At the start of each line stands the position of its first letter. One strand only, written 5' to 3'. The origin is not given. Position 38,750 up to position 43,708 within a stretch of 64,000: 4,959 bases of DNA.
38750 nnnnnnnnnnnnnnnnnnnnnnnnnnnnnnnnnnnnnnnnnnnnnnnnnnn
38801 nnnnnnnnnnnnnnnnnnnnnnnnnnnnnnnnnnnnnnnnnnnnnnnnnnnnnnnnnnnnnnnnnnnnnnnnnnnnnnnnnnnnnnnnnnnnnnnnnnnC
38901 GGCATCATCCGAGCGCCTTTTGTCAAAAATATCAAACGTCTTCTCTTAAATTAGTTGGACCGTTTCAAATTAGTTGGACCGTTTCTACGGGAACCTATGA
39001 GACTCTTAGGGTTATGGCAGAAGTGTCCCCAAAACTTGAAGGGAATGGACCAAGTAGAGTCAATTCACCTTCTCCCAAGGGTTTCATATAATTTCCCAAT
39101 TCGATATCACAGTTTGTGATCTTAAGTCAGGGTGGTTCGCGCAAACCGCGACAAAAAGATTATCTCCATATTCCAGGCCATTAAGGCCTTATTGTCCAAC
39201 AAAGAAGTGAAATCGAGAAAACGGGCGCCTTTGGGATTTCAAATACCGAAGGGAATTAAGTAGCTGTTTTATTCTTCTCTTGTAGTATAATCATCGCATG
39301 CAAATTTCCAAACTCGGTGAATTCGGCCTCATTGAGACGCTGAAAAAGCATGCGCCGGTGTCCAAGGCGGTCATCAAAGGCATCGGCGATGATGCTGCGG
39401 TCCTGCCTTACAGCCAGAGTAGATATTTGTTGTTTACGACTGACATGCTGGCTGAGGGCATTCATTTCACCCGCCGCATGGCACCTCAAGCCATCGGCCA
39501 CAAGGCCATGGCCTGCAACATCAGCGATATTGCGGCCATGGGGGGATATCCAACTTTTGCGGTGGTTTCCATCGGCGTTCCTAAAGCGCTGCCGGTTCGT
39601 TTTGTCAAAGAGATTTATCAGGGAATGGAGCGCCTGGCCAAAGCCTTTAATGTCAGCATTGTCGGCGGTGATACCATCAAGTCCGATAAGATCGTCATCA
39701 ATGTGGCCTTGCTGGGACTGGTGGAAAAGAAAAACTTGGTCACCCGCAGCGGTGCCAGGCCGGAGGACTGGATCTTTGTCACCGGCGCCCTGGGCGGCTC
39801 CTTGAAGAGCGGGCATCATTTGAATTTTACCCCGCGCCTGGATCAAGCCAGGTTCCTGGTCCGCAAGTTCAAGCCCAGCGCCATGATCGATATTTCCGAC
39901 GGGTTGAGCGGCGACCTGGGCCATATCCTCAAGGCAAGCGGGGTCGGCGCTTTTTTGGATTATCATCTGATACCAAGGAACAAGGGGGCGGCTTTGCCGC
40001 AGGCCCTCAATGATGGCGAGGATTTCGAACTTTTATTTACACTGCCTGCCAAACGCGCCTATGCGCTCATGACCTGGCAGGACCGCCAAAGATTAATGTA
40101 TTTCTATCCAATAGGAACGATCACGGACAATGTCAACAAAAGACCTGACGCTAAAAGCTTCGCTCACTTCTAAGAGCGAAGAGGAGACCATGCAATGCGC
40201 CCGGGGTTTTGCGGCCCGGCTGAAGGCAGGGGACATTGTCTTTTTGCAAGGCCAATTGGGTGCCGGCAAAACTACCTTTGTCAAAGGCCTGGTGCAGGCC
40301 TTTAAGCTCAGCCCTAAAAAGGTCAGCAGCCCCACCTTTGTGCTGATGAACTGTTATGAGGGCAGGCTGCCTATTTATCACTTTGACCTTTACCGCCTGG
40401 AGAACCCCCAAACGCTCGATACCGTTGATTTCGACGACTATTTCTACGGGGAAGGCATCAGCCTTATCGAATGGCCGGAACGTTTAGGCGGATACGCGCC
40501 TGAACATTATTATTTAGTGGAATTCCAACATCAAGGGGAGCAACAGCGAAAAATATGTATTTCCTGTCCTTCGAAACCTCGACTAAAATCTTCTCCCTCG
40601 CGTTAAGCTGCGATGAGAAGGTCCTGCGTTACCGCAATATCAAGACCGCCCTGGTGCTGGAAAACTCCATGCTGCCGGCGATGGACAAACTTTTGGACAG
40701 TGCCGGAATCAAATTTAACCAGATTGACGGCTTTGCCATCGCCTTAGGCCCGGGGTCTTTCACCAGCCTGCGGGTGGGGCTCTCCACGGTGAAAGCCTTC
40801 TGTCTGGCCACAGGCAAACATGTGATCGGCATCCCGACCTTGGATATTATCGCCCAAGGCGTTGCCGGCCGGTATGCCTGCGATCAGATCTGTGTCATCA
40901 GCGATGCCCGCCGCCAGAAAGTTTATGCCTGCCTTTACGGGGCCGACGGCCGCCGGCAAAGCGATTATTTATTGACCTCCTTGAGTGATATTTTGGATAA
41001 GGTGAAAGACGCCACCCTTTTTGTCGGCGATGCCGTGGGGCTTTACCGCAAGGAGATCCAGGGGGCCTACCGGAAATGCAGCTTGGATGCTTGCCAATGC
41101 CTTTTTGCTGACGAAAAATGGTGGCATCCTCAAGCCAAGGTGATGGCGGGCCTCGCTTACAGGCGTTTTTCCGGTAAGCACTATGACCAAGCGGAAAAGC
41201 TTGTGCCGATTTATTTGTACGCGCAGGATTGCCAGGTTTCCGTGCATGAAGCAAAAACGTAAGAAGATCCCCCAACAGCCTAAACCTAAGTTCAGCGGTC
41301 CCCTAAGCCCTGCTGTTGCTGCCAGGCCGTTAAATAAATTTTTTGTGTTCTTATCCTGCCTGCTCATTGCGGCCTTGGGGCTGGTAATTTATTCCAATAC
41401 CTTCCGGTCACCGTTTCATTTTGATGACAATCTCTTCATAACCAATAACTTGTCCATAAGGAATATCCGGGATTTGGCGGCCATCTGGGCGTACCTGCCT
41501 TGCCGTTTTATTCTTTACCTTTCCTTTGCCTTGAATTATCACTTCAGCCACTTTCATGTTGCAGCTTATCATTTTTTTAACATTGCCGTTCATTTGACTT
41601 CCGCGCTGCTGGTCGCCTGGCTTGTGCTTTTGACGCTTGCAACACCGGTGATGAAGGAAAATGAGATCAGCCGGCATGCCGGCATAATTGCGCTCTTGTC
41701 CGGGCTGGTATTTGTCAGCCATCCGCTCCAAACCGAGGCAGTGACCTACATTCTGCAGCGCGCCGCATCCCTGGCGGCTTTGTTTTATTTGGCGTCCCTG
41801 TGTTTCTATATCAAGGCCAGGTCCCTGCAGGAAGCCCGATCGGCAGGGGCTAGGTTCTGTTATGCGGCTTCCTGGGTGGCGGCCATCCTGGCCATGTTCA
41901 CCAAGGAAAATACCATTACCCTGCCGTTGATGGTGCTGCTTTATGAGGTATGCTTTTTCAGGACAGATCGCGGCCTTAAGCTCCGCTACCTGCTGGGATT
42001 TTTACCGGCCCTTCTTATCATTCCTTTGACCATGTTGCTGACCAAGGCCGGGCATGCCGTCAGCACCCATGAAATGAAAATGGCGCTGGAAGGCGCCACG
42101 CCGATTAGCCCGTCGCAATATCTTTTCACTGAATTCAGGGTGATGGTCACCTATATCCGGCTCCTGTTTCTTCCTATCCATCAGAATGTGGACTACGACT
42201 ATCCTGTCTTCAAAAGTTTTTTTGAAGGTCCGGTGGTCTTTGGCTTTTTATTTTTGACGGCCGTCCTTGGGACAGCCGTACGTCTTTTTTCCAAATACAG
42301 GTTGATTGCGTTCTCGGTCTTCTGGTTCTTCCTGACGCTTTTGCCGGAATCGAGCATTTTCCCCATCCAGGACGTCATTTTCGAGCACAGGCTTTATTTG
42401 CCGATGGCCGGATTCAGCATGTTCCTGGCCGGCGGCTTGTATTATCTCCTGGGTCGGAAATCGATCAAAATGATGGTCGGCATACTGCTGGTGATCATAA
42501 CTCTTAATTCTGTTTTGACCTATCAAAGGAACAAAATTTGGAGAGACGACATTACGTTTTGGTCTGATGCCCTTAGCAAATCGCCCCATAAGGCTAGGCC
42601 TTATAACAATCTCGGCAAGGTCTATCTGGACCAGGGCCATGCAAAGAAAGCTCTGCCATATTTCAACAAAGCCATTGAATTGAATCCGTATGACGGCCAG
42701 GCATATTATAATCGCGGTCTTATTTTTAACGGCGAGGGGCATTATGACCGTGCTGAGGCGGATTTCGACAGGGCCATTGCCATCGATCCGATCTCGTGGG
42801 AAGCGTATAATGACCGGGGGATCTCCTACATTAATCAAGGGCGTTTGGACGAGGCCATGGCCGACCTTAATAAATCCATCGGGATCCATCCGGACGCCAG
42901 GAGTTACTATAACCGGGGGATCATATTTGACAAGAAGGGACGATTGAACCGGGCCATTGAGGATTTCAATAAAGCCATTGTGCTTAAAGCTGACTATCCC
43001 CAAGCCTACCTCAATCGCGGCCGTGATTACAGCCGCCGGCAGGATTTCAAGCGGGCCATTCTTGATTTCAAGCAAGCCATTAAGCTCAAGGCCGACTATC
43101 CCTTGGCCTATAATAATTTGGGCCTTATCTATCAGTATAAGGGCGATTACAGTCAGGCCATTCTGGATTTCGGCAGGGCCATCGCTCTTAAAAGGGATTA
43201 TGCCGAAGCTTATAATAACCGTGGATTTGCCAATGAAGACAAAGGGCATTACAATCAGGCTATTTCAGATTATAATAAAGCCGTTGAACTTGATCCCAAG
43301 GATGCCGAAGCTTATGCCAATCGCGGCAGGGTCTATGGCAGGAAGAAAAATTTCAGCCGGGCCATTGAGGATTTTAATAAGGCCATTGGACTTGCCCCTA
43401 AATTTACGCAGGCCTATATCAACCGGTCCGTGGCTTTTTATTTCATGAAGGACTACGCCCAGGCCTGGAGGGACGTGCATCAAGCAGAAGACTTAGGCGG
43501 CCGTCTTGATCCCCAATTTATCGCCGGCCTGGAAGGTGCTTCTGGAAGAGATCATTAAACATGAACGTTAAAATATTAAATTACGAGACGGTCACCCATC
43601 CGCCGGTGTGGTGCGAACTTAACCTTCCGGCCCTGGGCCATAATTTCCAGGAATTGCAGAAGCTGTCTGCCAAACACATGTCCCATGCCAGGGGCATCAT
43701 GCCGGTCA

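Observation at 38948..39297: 57-bp bipartite motif shared by two island boundaries, with a 19-bp tandem duplication and a 270-bp ORF-less AT-rich tract after mtnA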

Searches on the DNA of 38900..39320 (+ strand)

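Call 30: search_rna_families(source=window, start=38900, end=39320, threshold=evalue, max_evalue=10)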
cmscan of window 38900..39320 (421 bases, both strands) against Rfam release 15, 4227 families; matches with E-value up to 10: 1.
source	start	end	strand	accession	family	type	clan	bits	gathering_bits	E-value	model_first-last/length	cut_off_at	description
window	39004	39128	-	RF02115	FAM13A-AS1_2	Gene; lncRNA;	-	13.3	38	2.2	1-110/110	no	FAM13A antisense RNA 1 conserved region 2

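Call 73: search_dna_similar(query=window:38948-39297:+, collection=phages, mode=distant, max_evalue=0.01, max_rows=5)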
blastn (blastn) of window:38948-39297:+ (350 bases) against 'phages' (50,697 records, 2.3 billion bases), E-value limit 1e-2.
No match.

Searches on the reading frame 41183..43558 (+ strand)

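Call 74: search_protein_families(library=pfam, proteins=[window:41183-43558:+], max_evalue=0.001)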
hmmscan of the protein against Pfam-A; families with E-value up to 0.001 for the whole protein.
window:41183-43558:+ (791 aa): 22 families
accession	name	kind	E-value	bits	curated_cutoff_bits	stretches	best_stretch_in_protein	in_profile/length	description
PF00515.34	TPR_1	-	4.2e-64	210.4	27.8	8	674-707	1-34/34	Tetratricopeptide repeat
PF07719.23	TPR_2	-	8.5e-52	169.5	27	7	674-707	1-34/34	Tetratricopeptide repeat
PF13181.12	TPR_8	-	1.3e-51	168.8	25.7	6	674-707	1-34/34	Tetratricopeptide repeat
PF13414.12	TPR_11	-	4.5e-50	167.5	26.8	4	686-721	6-41/42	TPR repeat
PF13431.12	TPR_17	-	5.4e-39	129.6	24.4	3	697-728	2-33/34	Tetratricopeptide repeat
PF13432.12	TPR_16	-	6.3e-30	103.7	32.7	5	476-536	2-62/65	Tetratricopeptide repeat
PF13371.12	TPR_9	-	1.4e-29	102.3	35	2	518-573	8-63/73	Tetratricopeptide repeat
PF13424.12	TPR_12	-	1.6e-29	102.3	30.1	3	673-739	2-76/77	Tetratricopeptide repeat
PF13428.12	TPR_14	-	9.1e-19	66.5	23.5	0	476-512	6-42/44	Tetratricopeptide repeat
PF14559.12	TPR_19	-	3.8e-17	62.8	25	1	518-572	4-58/68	Tetratricopeptide repeat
PF13374.12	TPR_10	-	3.4e-16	59.1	27.5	0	642-671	4-33/42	Tetratricopeptide repeat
PF23914.1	TPR_CcmH_CycH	-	7.1e-10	39.4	42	0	463-562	42-144/158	Cytochrome c-type biogenesis protein H TPR domain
PF25062.1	ARM_TT21_N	-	2.6e-09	37.6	40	1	631-761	87-221/222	Tetratricopeptide repeat protein 21 N-terminal ARM repeat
PF13174.12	TPR_6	-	1.2e-06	29.2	26.3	0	546-571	7-32/33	Tetratricopeptide repeat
PF25063.1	ARM_TT21_C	-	4.4e-06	27.1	35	0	653-706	110-161/209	Tetratricopeptide repeat protein 21 C-terminal ARM domain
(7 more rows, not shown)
